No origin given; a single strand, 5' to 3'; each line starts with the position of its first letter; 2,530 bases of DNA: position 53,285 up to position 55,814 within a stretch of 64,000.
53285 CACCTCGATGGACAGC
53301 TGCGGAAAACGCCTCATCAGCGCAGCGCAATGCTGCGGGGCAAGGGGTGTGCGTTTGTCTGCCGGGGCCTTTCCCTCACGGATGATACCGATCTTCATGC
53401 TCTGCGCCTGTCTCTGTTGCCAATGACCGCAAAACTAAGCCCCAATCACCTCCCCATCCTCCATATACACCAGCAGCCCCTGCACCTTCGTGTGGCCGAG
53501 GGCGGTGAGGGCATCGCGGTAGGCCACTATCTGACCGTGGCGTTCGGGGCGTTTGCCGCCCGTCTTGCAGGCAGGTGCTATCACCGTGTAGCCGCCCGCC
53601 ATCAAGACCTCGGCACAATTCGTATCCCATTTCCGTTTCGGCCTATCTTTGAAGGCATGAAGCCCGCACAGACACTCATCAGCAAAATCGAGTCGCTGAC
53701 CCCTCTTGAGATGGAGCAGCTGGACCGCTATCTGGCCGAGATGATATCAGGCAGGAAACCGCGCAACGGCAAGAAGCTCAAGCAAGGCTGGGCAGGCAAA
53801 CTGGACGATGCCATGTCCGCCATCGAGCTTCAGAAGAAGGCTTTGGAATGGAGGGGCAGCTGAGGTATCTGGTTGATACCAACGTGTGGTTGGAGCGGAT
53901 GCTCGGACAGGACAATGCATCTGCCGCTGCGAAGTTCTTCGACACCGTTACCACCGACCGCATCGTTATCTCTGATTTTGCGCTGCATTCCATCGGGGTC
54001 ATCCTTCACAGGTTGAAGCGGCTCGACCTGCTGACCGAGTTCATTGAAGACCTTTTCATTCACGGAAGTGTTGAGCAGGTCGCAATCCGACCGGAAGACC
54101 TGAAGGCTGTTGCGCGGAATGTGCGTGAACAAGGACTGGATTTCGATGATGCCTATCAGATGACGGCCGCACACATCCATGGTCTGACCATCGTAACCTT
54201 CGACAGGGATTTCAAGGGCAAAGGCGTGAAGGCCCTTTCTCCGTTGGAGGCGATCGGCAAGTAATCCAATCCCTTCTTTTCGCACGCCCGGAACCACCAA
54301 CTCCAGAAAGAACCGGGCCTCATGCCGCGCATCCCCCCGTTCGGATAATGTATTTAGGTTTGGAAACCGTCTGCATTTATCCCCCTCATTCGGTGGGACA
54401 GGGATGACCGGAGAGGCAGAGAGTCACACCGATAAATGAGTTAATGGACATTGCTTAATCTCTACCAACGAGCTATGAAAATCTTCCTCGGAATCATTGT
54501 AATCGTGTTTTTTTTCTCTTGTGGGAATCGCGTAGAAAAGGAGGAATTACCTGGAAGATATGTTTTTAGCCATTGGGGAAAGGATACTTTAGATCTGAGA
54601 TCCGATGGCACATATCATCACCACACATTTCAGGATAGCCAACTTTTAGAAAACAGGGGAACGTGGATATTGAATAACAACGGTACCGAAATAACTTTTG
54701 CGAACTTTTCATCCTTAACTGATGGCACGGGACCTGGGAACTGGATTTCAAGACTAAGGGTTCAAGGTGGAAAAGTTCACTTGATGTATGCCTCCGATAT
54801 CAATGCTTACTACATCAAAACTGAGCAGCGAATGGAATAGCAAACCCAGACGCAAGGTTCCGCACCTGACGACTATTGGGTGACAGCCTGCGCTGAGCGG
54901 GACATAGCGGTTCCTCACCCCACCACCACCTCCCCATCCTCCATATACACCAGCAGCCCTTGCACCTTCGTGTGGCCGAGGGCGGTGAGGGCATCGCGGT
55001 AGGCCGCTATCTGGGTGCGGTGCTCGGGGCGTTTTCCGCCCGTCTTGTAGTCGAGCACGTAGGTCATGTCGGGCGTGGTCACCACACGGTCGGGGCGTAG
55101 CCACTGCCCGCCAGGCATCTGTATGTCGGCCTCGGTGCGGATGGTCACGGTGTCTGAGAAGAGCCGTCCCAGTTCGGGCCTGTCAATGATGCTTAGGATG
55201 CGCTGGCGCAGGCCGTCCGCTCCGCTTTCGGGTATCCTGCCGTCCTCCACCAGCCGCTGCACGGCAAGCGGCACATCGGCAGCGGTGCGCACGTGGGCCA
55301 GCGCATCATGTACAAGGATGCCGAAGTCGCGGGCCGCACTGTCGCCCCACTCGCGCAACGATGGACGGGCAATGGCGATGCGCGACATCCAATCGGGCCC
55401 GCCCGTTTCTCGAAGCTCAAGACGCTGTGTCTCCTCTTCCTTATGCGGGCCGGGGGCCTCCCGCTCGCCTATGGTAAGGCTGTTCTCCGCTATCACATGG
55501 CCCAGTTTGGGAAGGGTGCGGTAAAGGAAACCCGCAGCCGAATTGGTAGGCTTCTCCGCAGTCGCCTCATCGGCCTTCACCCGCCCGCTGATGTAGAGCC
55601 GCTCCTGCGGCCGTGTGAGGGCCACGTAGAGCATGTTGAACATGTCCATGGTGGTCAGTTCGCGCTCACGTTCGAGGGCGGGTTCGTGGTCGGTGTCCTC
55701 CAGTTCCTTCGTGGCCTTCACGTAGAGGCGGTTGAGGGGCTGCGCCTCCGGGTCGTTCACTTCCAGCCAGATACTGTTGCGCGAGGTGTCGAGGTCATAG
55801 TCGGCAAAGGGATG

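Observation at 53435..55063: Miniature genomic islet inserted in the 3' end of a helicase-nuclease gene, with the displaced gene end still readable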

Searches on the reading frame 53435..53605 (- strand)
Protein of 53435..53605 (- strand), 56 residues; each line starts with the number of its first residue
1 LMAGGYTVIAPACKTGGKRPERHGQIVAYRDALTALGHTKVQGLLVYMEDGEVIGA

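Call 7: search_protein_families(library=pfam, proteins=[window:53435-53605:-], max_evalue=0.01)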
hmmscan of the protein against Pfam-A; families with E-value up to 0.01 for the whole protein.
window:53435-53605:- (56 aa): 0 families

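Call 70: search_protein_representatives(protein=window:53438-53605:-)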
Query: 56 residues. Proteins with E-value up to 0.001 (for the whole library): 12; up to 1e-10: 3; up to 1e-30: 0. The best 12 are listed.
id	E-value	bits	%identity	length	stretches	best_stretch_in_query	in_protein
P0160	1.1e-29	116.0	100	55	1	2-56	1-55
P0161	2.7e-14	68.0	37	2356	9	9-42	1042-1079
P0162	1.2e-12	62.9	40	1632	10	9-41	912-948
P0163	1.1e-06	44.3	37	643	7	9-42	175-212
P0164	1.5e-05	40.7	42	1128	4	7-43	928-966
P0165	3.6e-05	39.5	40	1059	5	24-45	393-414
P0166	5.0e-05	39.1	35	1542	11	8-42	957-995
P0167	1.3e-04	37.8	65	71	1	13-46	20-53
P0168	1.4e-04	37.7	38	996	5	8-44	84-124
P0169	1.7e-04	37.4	31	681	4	23-53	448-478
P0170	2.2e-04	37.1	26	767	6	8-44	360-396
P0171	3.6e-04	36.4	36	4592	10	8-41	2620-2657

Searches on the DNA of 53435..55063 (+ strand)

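Call 80: search_dna_similar(query=window:53435-55063:+, collection=plasmids, mode=distant, max_rows=8)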
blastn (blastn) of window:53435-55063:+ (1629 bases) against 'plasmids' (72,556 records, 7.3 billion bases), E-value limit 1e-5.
No match.

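Call 81: search_dna_similar(query=window:53435-55063:+, collection=phages, mode=distant, max_rows=8)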
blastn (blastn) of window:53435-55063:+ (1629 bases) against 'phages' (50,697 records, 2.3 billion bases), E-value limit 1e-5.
No match.

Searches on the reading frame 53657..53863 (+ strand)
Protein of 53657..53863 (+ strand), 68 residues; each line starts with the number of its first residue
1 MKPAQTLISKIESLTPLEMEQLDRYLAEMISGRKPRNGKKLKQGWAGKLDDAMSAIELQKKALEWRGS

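Call 7: search_protein_families(library=pfam, proteins=[window:53657-53863:+], max_evalue=0.01)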
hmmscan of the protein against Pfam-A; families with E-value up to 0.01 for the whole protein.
window:53657-53863:+ (68 aa): 0 families

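Call 59: search_protein_families(library=pfam, proteins=[L091:161-1135:-, window:53657-53863:+], max_evalue=0.1)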
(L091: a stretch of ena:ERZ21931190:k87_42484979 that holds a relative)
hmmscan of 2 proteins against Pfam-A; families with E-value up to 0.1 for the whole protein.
L091:161-1135:- (324 aa): 3 families
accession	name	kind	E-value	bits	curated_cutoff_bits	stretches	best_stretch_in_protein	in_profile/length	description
PF13360.13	PQQ_2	-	0.002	18.3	27.6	1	139-251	3-95/233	Outer membrane protein assembly factor BamB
PF12894.13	ANAPC4_WD40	-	0.026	15.2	22.9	0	197-217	59-79/91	Anaphase-promoting complex subunit 4 WD40 domain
PF23691.1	YmgL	-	0.051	14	27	0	83-95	14-26/36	YmgL-like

window:53657-53863:+ (68 aa): 0 families

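Call 68: search_protein_families(library=ncbifam, proteins=[window:53657-53863:+, L091:161-1135:-], max_evalue=0.01)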
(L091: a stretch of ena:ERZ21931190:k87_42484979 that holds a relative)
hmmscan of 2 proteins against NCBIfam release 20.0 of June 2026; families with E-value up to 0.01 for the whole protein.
window:53657-53863:+ (68 aa): 0 families

L091:161-1135:- (324 aa): 0 families

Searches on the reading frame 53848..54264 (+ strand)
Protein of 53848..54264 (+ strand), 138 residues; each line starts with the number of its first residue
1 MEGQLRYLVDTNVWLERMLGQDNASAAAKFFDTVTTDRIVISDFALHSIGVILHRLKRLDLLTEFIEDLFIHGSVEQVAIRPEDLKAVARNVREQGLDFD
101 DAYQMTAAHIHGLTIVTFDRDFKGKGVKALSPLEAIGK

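Call 7: search_protein_families(library=pfam, proteins=[window:53848-54264:+], max_evalue=0.01)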
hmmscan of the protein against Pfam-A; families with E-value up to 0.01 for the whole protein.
window:53848-54264:+ (138 aa): 3 families
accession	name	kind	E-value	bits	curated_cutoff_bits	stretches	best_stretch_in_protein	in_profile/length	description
PF01850.27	PIN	-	5.4e-15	56.5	23.6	1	7-123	1-115/120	PIN domain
PF13470.12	PIN_3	-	5.1e-07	30.9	27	1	6-120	1-114/115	PIN domain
PF18480.7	DUF5615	-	0.00023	21.4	23.8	1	89-124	24-60/110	Domain of unknown function (DUF5615)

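Call 8: find_encoding_contigs(protein=window:53848-54264:+, flank=10000, max_places=10)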
Protein window:53848-54264:+ (138 aa): 1 contig read that carries it; 1 place shown.
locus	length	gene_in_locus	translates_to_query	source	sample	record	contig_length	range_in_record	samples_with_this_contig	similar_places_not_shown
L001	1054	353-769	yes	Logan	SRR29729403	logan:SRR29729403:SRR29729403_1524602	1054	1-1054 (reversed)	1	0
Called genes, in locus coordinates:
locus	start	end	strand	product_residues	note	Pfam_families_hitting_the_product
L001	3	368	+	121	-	?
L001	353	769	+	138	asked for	PF01850:PIN, PF13470:PIN_3 (weak)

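Call 22: find_homologous_proteins(query=window:53848-54264:+, max_evalue=0.00001)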
Query window:53848-54264:+ (138 aa): 183 proteins with E <= 0.00001 among 197 candidates; the best 120 are listed.
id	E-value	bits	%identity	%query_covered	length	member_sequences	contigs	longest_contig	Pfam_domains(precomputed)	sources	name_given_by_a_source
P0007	1.0e-80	286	96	100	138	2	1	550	PF01850.28,PF13470.13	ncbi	-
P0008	7.3e-69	248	80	100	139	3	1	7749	PF01850.28,PF13470.13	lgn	-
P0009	8.8e-42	160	54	100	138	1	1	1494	PF01850.28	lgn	-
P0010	1.4e-41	160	54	100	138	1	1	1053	PF01850.28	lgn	-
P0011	4.7e-41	158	52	99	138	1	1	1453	PF01850.28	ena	-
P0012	8.9e-41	157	54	97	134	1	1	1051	PF01850.28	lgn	-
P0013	9.8e-41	157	53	99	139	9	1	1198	PF01850.28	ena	-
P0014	1.2e-40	157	51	99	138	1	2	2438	PF01850.28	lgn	-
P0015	1.3e-40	157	54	100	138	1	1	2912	PF01850.28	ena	-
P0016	1.4e-40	156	53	99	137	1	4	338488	PF01850.28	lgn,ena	-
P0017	1.5e-40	156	53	100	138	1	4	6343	PF01850.28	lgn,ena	-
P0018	1.5e-40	156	53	95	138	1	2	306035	PF01850.28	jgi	jgi:uncharacterized protein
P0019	1.7e-40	156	51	99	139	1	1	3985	PF01850.28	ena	-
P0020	2.6e-40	156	53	99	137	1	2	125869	PF01850.28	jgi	-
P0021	2.7e-40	156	55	99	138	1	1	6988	PF01850.28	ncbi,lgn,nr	ncbi:MAG: type II toxin-antitoxin system VapC family toxin [Prolixibacteraceae bacterium]|nr:type II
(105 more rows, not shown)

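Call 24: find_encoding_contigs(protein=P0008, flank=10000, max_places=6)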
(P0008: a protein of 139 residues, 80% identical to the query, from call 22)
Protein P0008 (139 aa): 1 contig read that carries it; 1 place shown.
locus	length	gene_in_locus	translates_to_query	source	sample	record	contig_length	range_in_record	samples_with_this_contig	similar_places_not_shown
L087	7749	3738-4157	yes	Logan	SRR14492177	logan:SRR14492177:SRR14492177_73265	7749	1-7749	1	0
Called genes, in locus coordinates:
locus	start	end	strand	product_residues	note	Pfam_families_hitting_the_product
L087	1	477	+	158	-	?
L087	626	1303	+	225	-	-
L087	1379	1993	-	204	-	-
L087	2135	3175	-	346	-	PF13650:Asp_protease_2, PF13975:gag-asp_proteas, PF09603:Fib_succ_major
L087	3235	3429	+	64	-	-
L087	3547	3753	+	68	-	-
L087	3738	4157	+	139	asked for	PF01850:PIN, PF13470:PIN_3 (weak)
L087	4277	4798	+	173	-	PF13302:Acetyltransf_3, PF13420:Acetyltransf_4, PF00583:Acetyltransf_1, PF13523:Acetyltransf_8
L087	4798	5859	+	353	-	PF02618:YceG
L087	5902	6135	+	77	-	-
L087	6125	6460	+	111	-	-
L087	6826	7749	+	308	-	?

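Call 25: find_encoding_contigs(protein=P0007, flank=10000, max_places=6)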
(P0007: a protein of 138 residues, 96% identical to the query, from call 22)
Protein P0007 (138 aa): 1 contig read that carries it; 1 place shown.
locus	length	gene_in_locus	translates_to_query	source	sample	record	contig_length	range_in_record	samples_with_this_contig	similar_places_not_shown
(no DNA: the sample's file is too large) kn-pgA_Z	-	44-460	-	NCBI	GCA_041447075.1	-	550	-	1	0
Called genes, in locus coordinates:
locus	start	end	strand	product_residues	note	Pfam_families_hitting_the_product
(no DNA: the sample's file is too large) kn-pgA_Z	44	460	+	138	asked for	PF01850:PIN, PF13470:PIN_3 (weak)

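Call 59: search_protein_families(library=pfam, proteins=[L091:161-1135:-, L087:3235-3429:+], max_evalue=0.1)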
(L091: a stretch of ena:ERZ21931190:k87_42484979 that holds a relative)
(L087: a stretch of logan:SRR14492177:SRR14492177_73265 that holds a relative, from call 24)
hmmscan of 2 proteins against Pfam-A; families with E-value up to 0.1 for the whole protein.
L091:161-1135:- (324 aa): 3 families
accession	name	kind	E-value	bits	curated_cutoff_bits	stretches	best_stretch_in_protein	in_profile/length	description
PF13360.13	PQQ_2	-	0.002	18.3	27.6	1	139-251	3-95/233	Outer membrane protein assembly factor BamB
PF12894.13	ANAPC4_WD40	-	0.026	15.2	22.9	0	197-217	59-79/91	Anaphase-promoting complex subunit 4 WD40 domain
PF23691.1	YmgL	-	0.051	14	27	0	83-95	14-26/36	YmgL-like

L087:3235-3429:+ (64 aa): 0 families

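Call 68: search_protein_families(library=ncbifam, proteins=[window:53848-54264:+, L091:161-1135:-], max_evalue=0.01)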
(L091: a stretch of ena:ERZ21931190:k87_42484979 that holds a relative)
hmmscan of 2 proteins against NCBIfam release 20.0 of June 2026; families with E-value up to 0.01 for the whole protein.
window:53848-54264:+ (138 aa): 2 families
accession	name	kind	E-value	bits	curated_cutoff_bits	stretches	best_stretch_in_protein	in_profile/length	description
TIGR00028.1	Mtu_PIN_fam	subfamily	0.00041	20.6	73.6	0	83-123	90-130/143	TA system VapC family ribonuclease toxin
NF047959.1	TA_toxin_VapC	equivalog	0.00082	19.5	80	1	8-123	2-117/125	type II toxin-antitoxin system VapC family toxin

L091:161-1135:- (324 aa): 0 families

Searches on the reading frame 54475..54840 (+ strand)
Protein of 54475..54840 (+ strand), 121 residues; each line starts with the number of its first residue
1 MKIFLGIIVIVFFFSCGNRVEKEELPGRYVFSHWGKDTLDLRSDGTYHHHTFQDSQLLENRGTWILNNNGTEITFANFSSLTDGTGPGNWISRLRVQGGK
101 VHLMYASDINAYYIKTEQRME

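Call 7: search_protein_families(library=pfam, proteins=[window:54475-54840:+], max_evalue=0.01)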
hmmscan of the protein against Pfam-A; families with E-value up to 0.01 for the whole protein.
window:54475-54840:+ (121 aa): 0 families

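Call 15: find_encoding_contigs(protein=window:54475-54840:+, flank=10000, max_places=10)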
Protein window:54475-54840:+ (121 aa): 3 contigs read that carry it; 3 places shown.
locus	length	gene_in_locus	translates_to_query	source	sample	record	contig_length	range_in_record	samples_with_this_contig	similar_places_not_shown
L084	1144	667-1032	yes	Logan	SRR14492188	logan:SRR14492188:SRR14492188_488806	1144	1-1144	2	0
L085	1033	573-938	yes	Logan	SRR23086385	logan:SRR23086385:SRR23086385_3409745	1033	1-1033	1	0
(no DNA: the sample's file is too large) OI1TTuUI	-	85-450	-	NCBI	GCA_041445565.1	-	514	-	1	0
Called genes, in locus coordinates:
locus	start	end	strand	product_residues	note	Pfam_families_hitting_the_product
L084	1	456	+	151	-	?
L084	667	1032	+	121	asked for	-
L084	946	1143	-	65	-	?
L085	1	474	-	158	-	?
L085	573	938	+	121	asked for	-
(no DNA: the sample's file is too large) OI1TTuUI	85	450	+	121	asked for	-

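Call 23: find_homologous_proteins(query=window:54475-54840:+, max_evalue=0.001)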
Query window:54475-54840:+ (121 aa): 1 proteins with E <= 0.001 among 2 candidates.
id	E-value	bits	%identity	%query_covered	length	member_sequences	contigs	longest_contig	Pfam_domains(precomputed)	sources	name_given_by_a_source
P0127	2.1e-78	278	100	100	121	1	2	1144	-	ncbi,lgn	-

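Call 59: search_protein_families(library=pfam, proteins=[window:54475-54840:+], max_evalue=0.1)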
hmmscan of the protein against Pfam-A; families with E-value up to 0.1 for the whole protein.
window:54475-54840:+ (121 aa): 0 families

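Call 68: search_protein_families(library=ncbifam, proteins=[window:54475-54840:+], max_evalue=0.01)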
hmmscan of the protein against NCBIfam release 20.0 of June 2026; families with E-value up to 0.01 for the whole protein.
window:54475-54840:+ (121 aa): 0 families

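Call 77: predict_structure(protein=window:54475-54840:+)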
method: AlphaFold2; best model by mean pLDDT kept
length: 121 residues; sequences in the alignment: 1
mean_pLDDT: 42.7   pTM: 0.28
mean pLDDT of the five models: 42.7, 42.1, 40.5, 37.7, 37.1
residues with pLDDT >= 90: 0; 70-90: 5; 50-70: 12; < 50: 104
segments of 3 or more residues with pLDDT < 50: 14-35, 41-43, 45-121
pLDDT, mean of each block of 10 residues (from residue 1): 69 42 38 48 46 41 41 36 37 42 38 35 37
secondary structure, 60 per line:
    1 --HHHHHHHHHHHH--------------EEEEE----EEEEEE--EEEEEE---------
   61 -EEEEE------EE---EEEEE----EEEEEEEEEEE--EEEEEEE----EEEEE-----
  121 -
elements in order: H3-14 E29-33 E38-43 E46-51 E62-66 E78-82 E87-97 E100-106 E111-115

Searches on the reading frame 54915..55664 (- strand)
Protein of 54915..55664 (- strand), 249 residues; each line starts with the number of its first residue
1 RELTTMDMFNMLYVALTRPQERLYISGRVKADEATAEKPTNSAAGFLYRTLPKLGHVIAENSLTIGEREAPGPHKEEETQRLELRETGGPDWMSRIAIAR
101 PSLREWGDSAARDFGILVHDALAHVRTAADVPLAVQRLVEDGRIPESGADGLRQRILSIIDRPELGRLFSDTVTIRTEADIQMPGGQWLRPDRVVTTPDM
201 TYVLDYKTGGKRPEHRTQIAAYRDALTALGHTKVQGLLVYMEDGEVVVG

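Call 17: find_homologous_proteins(query=window:54915-55664:-, max_evalue=1e-10)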
Query window:54915-55664:- (249 aa): 6 proteins with E <= 1e-10 among 1625 candidates.
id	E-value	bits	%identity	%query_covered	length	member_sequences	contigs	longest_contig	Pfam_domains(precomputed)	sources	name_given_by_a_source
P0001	4.9e-76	273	64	80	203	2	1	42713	PF12705.14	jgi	jgi:ATP-dependent exoDNAse (exonuclease V) beta subunit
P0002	1.7e-75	272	59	88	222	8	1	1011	PF12705.14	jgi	jgi:ATP-dependent exoDNAse (exonuclease V) beta subunit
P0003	7.6e-60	220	45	98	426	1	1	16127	PF13538.13,PF12705.14,PF13361.13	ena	-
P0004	6.3e-30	122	32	98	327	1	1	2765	PF13538.13,PF13361.13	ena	-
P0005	7.3e-28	116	33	99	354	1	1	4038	PF13538.13,PF12705.14,PF13361.13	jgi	jgi:ATP-dependent helicase/nuclease subunit A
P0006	2.9e-21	94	34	98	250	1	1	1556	-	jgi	jgi:ATP-dependent exoDNAse (exonuclease V) beta subunit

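Call 18: find_encoding_contigs(protein=P0001, flank=10000, max_places=5)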
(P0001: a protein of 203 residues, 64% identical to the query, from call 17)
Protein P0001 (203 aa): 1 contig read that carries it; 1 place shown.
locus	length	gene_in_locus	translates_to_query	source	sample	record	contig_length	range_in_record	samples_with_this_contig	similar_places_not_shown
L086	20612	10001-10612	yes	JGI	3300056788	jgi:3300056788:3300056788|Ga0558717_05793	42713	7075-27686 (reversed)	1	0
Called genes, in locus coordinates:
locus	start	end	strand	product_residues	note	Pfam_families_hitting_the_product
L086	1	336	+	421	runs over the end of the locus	PF02812:ELFV_dehydrog_N, PF00208:ELFV_dehydrog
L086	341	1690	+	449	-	PF03600:CitMHS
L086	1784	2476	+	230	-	PF00912:Transgly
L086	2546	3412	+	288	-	PF25539:Bestrophin_2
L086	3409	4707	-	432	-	PF26314:MptA_B_family, PF13489:Methyltransf_23 (weak), PF08241:Methyltransf_11, PF13649:Methyltransf_25 (weak)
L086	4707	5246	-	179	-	PF26314:MptA_B_family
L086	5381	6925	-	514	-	PF13506:Glyco_transf_21, PF00535:Glycos_transf_2, PF13641:Glyco_tranf_2_3, PF13632:Glyco_trans_2_3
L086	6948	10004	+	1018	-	PF00580:UvrD-helicase, PF13245:AAA_19 (faint), PF13361:UvrD_C, PF13538:UvrD_C_2 (faint)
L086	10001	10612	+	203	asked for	PF12705:PDDEXK_1 (weak)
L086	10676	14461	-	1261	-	PF26696:PTL_trimer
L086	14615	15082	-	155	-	PF06229:FRG1 (faint), PF25490:DUF7910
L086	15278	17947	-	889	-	PF01411:tRNA-synt_2c, PF07973:tRNA_SAD, PF02272:DHHA1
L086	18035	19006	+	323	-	PF01551:Peptidase_M23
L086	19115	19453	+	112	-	PF13411:MerR_1, PF00376:MerR (weak)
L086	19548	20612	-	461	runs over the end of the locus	-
